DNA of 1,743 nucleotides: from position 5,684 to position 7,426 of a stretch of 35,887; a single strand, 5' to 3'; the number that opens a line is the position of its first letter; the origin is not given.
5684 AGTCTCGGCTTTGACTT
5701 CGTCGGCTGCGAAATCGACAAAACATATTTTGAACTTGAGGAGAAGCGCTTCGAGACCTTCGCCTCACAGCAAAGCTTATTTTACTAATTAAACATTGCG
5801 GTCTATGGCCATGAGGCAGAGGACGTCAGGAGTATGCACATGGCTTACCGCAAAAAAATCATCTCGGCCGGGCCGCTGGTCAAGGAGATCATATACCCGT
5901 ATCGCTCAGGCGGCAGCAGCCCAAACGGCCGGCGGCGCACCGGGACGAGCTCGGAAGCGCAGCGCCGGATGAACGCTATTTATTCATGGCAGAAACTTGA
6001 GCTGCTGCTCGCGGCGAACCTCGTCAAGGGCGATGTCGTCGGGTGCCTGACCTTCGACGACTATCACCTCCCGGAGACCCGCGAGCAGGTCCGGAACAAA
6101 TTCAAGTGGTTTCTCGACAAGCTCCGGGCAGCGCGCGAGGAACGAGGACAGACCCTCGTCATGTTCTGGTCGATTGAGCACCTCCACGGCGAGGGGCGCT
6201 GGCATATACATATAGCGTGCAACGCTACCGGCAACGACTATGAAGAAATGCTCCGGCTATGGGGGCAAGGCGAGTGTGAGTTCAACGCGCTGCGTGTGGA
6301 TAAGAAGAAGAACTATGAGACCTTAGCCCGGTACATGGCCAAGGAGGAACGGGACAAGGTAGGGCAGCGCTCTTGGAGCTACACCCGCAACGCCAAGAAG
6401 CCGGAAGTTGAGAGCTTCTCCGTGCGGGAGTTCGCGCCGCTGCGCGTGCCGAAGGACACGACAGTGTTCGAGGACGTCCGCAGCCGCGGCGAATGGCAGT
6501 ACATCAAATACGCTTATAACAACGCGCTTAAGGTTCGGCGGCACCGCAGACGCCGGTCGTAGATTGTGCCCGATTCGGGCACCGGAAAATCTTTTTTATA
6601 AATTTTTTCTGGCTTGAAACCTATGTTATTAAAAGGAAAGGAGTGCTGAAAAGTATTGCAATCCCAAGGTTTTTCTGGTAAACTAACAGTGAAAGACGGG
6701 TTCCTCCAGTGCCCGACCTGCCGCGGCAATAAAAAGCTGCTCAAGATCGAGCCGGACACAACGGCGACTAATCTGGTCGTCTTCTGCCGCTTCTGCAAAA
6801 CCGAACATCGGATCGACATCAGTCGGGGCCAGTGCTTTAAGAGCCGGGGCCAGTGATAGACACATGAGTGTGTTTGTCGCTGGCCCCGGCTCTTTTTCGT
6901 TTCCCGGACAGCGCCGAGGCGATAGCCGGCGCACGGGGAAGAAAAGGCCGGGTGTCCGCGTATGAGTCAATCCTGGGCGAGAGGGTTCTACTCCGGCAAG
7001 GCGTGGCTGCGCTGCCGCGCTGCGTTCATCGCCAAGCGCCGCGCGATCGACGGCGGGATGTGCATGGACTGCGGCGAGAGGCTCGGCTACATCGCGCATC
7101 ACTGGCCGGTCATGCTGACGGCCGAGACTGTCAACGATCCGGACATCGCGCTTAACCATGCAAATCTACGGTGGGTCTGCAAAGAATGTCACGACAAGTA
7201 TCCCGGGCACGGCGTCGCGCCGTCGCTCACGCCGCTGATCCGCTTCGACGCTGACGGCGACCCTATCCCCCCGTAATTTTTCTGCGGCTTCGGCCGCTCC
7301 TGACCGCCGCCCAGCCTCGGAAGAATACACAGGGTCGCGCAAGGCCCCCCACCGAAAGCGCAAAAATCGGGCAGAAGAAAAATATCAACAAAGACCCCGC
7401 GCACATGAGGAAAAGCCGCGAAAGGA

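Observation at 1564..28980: Seven-copy dispersed palindrome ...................; every extragenic copy starts 0-10 nt after a stop codon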

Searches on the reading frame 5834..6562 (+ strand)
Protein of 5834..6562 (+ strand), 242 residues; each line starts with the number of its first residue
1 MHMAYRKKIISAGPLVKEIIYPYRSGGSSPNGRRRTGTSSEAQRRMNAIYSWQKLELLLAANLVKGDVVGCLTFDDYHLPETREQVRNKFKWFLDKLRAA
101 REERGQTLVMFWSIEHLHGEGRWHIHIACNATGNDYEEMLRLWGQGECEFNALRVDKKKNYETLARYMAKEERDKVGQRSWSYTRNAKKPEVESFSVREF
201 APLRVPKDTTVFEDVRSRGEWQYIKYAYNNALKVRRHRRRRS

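Call 8: search_protein_families(library=pfam, proteins=[window:5834-6562:+], max_evalue=0.01)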
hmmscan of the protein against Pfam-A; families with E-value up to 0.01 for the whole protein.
window:5834-6562:+ (242 aa): 1 family
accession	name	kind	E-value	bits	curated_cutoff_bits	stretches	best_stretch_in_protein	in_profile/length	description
PF23343.2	REP_ORF2-G2P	-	6.1e-10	39.7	27.8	1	70-171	4-98/99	Replication-associated protein ORF2/G2P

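Call 41: search_protein_families(library=phrogs, proteins=[window:5834-6562:+], max_evalue=0.001)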
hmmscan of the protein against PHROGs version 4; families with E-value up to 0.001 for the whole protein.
window:5834-6562:+ (242 aa): 1 family
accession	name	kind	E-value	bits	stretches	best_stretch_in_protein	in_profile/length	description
phrog_3584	-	DNA, RNA and nucleotide metabolism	1.7e-39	136.9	1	1-227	1-230/265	replication initiation protein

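Call 90: search_protein_families(library=ncbifam, proteins=[window:5834-6562:+], max_evalue=0.01)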
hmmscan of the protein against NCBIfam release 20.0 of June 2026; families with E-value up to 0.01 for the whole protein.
window:5834-6562:+ (242 aa): 0 families

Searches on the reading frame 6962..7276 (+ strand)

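Call 41: search_protein_families(library=phrogs, proteins=[window:6962-7276:+], max_evalue=0.001)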
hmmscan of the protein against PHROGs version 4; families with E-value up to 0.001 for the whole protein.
window:6962-7276:+ (104 aa): 5 families
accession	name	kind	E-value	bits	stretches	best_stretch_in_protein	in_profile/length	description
phrog_4581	-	head and packaging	2.8e-08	34.6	1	3-79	41-107/395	terminase small subunit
phrog_144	-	DNA, RNA and nucleotide metabolism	3.7e-07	31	1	7-79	64-131/175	HNH endonuclease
phrog_119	-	DNA, RNA and nucleotide metabolism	7.1e-07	29.4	1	3-80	179-254/443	HNH endonuclease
phrog_589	-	DNA, RNA and nucleotide metabolism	1.7e-06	28.9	1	6-79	70-137/179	HNH endonuclease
phrog_4321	-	DNA, RNA and nucleotide metabolism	0.00049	20.9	1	7-79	40-111/135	HNH endonuclease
